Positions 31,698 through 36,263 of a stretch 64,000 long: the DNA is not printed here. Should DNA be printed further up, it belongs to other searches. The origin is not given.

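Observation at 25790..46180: Weak but recurrent post-signal-peptide motif links array members, implying paralogy by tandem duplication and extreme divergence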

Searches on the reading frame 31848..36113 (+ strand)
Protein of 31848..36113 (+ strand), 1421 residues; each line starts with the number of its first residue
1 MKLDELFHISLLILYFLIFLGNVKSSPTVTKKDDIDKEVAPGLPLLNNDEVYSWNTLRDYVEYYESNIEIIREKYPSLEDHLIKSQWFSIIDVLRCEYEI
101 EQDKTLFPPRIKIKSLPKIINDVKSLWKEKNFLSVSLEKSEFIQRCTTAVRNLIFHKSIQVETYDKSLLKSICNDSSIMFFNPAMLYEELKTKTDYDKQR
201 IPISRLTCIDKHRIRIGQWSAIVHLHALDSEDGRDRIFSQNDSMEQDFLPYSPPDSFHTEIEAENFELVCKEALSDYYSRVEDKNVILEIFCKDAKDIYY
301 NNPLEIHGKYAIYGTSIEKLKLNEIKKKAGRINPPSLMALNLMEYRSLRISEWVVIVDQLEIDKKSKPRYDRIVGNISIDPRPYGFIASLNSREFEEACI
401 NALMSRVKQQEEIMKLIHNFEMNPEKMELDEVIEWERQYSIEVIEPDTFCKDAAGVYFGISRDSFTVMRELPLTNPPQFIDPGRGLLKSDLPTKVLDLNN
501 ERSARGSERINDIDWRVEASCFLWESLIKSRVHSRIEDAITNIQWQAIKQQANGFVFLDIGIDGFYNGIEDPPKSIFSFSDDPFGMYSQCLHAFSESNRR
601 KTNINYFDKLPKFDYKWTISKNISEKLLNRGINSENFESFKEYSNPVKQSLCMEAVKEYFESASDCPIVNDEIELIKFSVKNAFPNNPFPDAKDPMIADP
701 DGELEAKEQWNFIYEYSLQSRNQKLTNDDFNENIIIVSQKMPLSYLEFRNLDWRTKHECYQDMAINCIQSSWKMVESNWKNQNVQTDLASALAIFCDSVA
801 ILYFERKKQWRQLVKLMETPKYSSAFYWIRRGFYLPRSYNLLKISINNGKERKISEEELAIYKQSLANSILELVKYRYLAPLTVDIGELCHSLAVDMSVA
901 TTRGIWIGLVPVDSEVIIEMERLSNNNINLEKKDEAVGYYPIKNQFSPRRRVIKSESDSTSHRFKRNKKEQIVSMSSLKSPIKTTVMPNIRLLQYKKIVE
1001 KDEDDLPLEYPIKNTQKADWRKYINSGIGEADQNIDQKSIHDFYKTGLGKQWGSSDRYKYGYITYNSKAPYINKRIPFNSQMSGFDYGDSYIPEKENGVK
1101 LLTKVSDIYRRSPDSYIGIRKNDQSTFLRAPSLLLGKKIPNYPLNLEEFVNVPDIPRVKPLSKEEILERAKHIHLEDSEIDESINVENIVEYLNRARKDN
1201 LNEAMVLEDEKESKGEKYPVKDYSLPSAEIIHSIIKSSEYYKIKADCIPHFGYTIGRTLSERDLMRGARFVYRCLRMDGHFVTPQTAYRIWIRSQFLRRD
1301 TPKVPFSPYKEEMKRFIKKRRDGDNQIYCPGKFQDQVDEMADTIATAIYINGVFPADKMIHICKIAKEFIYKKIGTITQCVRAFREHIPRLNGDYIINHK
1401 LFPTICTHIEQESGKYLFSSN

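Call 3: search_protein_families(library=pfam, proteins=[window:31848-36113:+], max_evalue=1)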
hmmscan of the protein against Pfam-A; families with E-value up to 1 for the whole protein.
window:31848-36113:+ (1421 aa): 1 family
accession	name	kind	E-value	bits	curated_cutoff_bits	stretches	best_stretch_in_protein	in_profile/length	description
PF21126.3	KATNA1_MIT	-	0.011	15.8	23.1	1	63-100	23-60/64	Katanin p60 subunit A1, MIT domain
